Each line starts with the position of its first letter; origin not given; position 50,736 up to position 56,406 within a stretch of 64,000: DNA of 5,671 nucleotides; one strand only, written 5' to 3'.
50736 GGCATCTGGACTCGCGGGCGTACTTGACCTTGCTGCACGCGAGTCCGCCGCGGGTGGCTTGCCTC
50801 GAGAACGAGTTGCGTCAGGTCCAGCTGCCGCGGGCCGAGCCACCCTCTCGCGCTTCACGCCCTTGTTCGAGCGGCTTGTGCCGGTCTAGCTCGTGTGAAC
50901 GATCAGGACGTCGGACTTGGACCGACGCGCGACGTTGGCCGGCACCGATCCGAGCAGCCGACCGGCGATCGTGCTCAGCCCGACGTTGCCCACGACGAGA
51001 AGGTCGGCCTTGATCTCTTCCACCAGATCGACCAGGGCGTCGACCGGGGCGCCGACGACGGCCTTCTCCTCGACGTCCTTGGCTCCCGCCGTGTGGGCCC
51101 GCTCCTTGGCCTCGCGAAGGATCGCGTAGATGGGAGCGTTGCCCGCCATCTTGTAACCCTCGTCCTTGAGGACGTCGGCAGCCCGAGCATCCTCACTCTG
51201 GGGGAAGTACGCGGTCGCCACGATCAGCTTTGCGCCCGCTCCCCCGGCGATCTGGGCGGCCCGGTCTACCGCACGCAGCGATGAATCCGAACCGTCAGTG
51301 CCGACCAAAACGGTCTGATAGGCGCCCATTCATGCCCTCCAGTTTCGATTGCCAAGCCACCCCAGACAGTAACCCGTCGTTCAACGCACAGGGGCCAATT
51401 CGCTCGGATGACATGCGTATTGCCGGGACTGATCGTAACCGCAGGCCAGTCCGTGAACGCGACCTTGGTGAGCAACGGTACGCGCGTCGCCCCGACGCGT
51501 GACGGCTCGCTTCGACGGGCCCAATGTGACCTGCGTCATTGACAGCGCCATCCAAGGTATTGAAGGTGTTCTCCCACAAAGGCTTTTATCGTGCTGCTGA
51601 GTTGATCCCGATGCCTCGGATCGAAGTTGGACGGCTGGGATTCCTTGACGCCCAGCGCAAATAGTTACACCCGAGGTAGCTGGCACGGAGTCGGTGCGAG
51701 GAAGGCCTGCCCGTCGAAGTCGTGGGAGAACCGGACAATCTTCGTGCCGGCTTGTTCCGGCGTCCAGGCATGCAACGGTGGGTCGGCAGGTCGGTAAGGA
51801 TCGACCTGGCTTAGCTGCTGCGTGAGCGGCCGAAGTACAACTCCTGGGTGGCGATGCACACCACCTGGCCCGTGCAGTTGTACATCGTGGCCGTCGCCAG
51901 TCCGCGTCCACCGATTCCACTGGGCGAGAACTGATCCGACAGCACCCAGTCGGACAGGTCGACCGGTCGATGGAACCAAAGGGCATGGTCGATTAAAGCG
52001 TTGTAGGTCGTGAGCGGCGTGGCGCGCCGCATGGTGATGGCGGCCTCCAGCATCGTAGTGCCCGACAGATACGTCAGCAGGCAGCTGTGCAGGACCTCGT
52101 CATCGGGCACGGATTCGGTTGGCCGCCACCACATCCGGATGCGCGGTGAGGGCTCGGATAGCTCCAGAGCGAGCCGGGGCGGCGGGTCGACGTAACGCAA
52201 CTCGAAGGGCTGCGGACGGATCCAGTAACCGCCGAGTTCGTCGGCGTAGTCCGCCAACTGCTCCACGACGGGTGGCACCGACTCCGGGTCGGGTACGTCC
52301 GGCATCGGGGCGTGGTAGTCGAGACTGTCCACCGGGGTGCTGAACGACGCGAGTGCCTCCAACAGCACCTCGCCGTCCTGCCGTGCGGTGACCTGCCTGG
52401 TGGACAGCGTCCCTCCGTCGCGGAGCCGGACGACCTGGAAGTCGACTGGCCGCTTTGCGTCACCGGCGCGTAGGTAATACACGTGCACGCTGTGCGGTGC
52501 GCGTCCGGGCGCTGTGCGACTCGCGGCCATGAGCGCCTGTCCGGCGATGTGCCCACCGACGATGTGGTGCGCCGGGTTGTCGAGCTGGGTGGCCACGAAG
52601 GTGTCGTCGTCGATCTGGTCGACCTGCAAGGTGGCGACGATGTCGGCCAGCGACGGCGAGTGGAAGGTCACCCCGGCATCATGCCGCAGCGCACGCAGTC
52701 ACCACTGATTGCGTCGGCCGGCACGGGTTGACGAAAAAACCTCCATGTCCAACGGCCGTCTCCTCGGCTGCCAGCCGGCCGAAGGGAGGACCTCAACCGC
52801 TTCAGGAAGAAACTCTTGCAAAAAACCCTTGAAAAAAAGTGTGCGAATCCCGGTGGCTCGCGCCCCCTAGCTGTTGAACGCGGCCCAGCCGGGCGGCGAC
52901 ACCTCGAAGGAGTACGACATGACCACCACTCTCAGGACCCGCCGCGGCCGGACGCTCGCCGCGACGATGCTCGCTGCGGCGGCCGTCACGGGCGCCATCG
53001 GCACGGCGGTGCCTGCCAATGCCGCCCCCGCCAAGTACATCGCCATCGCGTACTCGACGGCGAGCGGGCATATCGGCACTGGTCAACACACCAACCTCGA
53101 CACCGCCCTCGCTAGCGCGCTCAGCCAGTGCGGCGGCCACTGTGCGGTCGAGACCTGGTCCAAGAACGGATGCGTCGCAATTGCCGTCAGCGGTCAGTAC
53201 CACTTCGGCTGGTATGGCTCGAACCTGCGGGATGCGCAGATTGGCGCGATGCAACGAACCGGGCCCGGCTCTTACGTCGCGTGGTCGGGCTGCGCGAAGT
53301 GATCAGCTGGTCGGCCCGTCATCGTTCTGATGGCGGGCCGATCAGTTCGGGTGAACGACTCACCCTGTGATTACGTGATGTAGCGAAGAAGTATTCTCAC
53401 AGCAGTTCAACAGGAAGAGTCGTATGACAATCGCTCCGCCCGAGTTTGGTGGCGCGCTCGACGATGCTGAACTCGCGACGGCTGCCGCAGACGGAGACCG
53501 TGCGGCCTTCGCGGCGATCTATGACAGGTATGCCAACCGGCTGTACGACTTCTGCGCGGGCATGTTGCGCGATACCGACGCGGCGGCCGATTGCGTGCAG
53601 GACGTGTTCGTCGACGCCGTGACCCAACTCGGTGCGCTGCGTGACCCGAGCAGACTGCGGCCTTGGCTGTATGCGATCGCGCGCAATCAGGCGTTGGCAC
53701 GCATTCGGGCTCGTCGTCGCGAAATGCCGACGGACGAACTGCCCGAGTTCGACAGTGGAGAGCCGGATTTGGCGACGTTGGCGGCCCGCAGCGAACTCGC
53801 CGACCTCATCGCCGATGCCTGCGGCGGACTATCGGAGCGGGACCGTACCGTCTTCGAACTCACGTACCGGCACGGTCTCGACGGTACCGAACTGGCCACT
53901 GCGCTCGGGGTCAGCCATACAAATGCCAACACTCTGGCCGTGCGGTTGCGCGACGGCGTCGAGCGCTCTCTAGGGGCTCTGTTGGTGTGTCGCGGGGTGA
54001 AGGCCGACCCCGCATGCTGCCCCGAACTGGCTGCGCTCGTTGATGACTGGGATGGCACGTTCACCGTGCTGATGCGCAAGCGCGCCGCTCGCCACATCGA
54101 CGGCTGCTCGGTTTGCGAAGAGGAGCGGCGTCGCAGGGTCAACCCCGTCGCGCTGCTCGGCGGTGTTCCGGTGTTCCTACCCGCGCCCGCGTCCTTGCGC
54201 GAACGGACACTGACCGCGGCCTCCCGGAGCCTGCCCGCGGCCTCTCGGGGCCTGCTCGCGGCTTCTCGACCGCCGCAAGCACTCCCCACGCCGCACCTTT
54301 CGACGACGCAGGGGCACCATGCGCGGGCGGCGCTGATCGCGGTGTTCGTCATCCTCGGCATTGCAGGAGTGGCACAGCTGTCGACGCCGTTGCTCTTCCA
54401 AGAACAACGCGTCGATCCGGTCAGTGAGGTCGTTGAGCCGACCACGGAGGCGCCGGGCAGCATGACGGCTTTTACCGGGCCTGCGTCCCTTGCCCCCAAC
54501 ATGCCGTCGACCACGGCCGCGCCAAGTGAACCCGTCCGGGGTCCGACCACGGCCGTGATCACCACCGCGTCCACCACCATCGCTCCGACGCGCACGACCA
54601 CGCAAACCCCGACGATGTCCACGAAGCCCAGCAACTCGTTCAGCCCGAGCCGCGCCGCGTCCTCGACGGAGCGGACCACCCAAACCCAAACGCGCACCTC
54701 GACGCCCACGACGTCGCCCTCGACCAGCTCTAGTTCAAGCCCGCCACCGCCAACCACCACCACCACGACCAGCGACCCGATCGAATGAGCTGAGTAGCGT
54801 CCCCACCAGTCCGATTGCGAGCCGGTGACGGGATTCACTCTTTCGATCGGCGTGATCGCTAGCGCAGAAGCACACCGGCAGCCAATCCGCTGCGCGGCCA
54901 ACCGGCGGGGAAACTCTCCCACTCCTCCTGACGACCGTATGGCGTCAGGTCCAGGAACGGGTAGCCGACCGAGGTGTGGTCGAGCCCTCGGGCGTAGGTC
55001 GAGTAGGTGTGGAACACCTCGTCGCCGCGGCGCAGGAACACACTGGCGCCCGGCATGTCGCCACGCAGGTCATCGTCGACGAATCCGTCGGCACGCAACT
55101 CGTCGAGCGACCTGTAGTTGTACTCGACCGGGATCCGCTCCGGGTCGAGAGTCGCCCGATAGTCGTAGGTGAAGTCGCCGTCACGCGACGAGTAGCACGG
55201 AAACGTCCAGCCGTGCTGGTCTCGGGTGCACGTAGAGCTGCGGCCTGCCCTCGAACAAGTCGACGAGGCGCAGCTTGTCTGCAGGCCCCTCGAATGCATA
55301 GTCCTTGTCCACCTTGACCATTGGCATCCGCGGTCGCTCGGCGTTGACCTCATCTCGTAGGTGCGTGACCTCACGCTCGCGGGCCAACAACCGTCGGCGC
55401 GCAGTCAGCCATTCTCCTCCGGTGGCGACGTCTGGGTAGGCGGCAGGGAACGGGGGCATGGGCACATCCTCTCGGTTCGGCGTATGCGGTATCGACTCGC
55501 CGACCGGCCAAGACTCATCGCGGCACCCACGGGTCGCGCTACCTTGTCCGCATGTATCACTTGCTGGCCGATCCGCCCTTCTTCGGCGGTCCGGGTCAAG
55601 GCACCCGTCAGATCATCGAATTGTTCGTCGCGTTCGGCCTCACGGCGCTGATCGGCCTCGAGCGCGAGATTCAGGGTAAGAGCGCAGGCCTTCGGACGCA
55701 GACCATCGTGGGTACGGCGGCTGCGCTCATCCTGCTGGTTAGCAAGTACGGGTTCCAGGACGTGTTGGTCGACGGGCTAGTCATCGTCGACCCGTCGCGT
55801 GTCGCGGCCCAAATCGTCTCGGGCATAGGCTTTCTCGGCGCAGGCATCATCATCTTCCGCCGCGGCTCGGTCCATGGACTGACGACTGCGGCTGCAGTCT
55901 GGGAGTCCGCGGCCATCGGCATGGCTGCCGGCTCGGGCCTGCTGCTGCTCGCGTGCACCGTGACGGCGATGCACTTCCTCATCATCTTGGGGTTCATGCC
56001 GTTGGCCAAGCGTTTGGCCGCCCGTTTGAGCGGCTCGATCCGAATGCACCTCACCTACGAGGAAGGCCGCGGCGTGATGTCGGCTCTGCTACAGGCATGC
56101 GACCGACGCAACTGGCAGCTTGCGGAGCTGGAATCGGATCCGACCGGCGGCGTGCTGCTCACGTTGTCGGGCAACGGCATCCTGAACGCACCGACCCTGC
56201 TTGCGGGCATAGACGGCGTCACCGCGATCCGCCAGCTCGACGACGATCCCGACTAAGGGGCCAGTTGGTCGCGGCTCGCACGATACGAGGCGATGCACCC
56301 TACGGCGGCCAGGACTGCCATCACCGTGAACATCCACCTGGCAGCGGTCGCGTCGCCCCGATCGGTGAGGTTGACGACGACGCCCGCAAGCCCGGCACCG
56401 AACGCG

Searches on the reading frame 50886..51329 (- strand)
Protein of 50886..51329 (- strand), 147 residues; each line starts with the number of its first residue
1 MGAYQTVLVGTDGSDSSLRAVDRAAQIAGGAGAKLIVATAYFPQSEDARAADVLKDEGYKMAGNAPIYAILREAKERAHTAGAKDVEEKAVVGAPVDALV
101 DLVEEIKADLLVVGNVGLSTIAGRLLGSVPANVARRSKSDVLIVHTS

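Call 17: search_protein_families(library=pfam, proteins=[window:50886-51329:-], max_evalue=0.001)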
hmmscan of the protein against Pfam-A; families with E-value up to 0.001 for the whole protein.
window:50886-51329:- (147 aa): 1 family
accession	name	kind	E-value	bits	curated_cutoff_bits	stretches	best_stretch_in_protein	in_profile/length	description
PF00582.32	Usp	-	7.7e-29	101.5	24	1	4-145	2-141/141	Universal stress protein family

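Call 19: list_cluster_members(proteins=[window:50886-51329:-, window:51811-52671:-, window:43366-44313:-, window:40512-41540:-, window:48333-50333:-, window:36176-39097:-, window:46012-47745:-])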
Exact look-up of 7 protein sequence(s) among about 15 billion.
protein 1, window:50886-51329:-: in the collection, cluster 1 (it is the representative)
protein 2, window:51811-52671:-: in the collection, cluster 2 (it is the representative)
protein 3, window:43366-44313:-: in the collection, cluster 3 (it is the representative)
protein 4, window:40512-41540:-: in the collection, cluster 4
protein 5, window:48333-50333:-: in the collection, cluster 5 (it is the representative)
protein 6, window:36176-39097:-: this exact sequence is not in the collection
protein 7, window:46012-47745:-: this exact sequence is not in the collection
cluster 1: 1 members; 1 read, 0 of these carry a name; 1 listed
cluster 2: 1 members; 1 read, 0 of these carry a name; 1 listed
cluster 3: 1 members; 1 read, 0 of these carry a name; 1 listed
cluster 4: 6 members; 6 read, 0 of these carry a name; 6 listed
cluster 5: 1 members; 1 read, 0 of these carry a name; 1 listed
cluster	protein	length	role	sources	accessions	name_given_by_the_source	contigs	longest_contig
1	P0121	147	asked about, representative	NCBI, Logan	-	-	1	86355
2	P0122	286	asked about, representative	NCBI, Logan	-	-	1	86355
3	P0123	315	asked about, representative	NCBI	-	-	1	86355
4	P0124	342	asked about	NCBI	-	-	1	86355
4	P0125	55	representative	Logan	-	-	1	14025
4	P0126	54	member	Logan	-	-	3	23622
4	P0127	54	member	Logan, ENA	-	-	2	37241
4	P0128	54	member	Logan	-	-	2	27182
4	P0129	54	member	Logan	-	-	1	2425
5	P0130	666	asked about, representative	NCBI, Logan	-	-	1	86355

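Call 21: search_solved_structures(query=window:50886-51329:-, max_evalue=1e-10, show_alignments=1)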
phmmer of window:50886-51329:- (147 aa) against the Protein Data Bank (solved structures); distinct sequences matched with E-value up to 1e-10: 2.
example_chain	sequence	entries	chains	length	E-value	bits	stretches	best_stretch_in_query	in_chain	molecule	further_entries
5ahw_A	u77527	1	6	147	1.9e-75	254.6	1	1-147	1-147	UNIVERSAL STRESS PROTEIN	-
1tq8_A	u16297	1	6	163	3.1e-68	231.3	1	2-147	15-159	hypothetical protein Rv1636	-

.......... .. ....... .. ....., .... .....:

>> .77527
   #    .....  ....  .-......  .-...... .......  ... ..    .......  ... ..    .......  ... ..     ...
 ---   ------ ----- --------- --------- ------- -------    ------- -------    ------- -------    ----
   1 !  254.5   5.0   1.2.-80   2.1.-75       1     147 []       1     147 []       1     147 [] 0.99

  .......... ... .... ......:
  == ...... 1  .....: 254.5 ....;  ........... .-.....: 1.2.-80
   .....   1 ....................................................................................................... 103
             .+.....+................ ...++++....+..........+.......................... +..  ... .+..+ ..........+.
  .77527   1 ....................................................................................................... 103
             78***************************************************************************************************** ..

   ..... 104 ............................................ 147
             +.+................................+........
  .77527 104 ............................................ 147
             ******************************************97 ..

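Call 47: predict_structure(alignment_id=A1)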
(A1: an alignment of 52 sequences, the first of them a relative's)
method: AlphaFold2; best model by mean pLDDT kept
length: 666 residues; sequences in the alignment: 52
mean_pLDDT: 86.4   pTM: 0.80
mean pLDDT of the five models: 86.4, 85.1, 83.5, 81.4, 81.3
residues with pLDDT >= 90: 427; 70-90: 152; 50-70: 39; < 50: 48
segments of 3 or more residues with pLDDT < 50: 23-40, 42-46, 616-630, 659-666
pLDDT, mean of each block of 10 residues (from residue 1): 64 76 45 41 52 92 87 94 96 89 96 95 96 95 92 74 96 94 95 97 97 94 95 86 94 95 89 94 92 95 82 94 90 94 94 97 90 97 95 96 95 73 85 97 89 92 97 97 92 96 96 90 83 83 82 93 93 94 91 92 91 56 42 70 77 53 45
secondary structure, 60 per line:
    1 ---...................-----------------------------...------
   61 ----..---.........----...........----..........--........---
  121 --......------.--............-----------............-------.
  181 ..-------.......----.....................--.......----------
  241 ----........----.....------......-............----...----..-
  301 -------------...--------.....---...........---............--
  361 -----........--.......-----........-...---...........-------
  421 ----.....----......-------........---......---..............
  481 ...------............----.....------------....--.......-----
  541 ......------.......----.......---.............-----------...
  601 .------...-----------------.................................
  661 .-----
elements in order: H4-22 E52-54 E70-78 E83-93 E98-107 E110-117 E123-128 E138-149 E161-172 E190-196 H201-221 E224-230 E245-252 E257-261 E268-273 H275-286 E314-316 E325-329 E333-339 H340-343 E347-358 E366-373 E376-382 E388-395 E403-413 E425-429 E434-439 H447-454 E458-463 H467-483 E490-495 H496-501 E506-510 E523-526 E529-535 E541-546 E553-559 E564-570 H574-586 E598-601 E608-610 H628-661

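Call 50: fold_search(model_id=the predicted structure, library=pdb)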
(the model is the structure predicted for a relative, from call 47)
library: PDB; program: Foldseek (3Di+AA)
matches with E <= 10: 1476; with E <= 0.001: 110
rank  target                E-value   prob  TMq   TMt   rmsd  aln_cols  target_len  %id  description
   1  9fmt_E                2.7e-28  1.00  0.60  0.63   5.9       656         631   12  Cryo-EM structure of the BcsB hexameric crown from the E. coli cellulose secretion macrocomplex (released 2024-10-16)
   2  7l2z_D                1.5e-27  1.00  0.59  0.60   6.2       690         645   11  Bacterial cellulose synthase BcsB hexamer (released 2021-03-24)
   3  9fmt_A                2.8e-27  1.00  0.62  0.62   5.8       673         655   12  Cryo-EM structure of the BcsB hexameric crown from the E. coli cellulose secretion macrocomplex (released 2024-10-16)
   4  6yg8_A                4.4e-27  1.00  0.60  0.61   6.4       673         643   12  Cryo-EM structure of a BcsB pentamer in the context of an assembled Bcs macrocomplex (released 2021-02-24)
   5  9fmt_B                4.6e-27  1.00  0.59  0.59   6.5       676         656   12  Cryo-EM structure of the BcsB hexameric crown from the E. coli cellulose secretion macrocomplex (released 2024-10-16)
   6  9fmt_C                4.9e-27  1.00  0.56  0.61   6.0       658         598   11  Cryo-EM structure of the BcsB hexameric crown from the E. coli cellulose secretion macrocomplex (released 2024-10-16)
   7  9b8i                  5.8e-27  1.00  0.60  0.56   6.5       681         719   13  Cryo-EM structure of the E. coli cellulose synthase BcsB-BcsC fusion protein (released 2025-02-19)
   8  9fmt_D                6.5e-27  1.00  0.59  0.60   6.6       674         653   12  Cryo-EM structure of the BcsB hexameric crown from the E. coli cellulose secretion macrocomplex (released 2024-10-16)
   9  7l2z_E                6.5e-27  1.00  0.59  0.60   6.3       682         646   10  Bacterial cellulose synthase BcsB hexamer (released 2021-03-24)
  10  6yg8_D                8.1e-27  1.00  0.60  0.62   6.2       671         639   12  Cryo-EM structure of a BcsB pentamer in the context of an assembled Bcs macrocomplex (released 2021-02-24)
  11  9fmt_F                1.1e-26  1.00  0.62  0.61   6.1       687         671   12  Cryo-EM structure of the BcsB hexameric crown from the E. coli cellulose secretion macrocomplex (released 2024-10-16)
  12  7l2z_F                1.4e-26  1.00  0.58  0.58   6.9       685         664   12  Bacterial cellulose synthase BcsB hexamer (released 2021-03-24)
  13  7l2z_C                5.2e-26  1.00  0.58  0.60   6.4       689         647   12  Bacterial cellulose synthase BcsB hexamer (released 2021-03-24)
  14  6yg8_B                1.8e-25  1.00  0.61  0.63   6.1       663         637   12  Cryo-EM structure of a BcsB pentamer in the context of an assembled Bcs macrocomplex (released 2021-02-24)
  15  7lby_B                1.0e-24  1.00  0.53  0.53  11.8       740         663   11  Bacterial cellulose synthase BcsB with polyalanine BcsA model (released 2021-03-24)
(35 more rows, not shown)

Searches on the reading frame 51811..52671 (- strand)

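Call 17: search_protein_families(library=pfam, proteins=[window:51811-52671:-], max_evalue=0.001)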
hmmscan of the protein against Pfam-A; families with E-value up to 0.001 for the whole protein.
window:51811-52671:- (286 aa): 3 families
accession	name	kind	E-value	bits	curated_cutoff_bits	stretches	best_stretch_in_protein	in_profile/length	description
PF02551.21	Acyl_CoA_thio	-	4.3e-21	75.6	21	1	179-277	32-130/132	Acyl-CoA thioesterase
PF13622.12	4HBT_3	-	2.4e-19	69.8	24.3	1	34-110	9-82/83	Acyl-CoA thioesterase N-terminal domain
PF20789.3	4HBT_3C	-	6.6e-19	68.9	24.1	1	150-279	16-139/140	Acyl-CoA thioesterase C-terminal domain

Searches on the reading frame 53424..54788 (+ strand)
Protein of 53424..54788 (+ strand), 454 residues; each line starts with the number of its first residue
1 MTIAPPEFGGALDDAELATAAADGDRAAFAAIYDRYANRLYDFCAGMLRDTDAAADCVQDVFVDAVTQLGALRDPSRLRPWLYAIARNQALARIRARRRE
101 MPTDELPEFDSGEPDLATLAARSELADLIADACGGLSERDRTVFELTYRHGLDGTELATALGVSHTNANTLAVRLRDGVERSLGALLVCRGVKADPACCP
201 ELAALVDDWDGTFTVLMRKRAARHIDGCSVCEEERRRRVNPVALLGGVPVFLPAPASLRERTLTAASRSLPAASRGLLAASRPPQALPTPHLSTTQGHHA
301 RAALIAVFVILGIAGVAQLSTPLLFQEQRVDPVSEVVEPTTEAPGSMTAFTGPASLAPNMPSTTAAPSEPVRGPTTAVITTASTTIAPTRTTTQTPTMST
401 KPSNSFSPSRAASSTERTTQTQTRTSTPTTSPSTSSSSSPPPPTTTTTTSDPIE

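Call 17: search_protein_families(library=pfam, proteins=[window:53424-54788:+], max_evalue=0.001)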
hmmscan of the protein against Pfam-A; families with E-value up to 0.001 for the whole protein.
window:53424-54788:+ (454 aa): 2 families
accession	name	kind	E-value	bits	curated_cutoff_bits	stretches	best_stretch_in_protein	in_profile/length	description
PF04542.20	Sigma70_r2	-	4.7e-12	46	24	1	32-99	1-70/71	Sigma-70 region 2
PF08281.18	Sigma70_r4_2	-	4.7e-05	23.4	25.7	1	129-174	4-49/54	Sigma-70, region 4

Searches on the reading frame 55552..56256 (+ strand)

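Call 17: search_protein_families(library=pfam, proteins=[window:55552-56256:+], max_evalue=0.001)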
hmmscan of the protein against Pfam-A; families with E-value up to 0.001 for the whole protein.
window:55552-56256:+ (234 aa): 1 family
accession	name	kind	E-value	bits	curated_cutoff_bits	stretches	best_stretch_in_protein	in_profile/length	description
PF02308.21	MgtC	-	3.6e-34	118.1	31.4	1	24-152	1-119/121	MgtC family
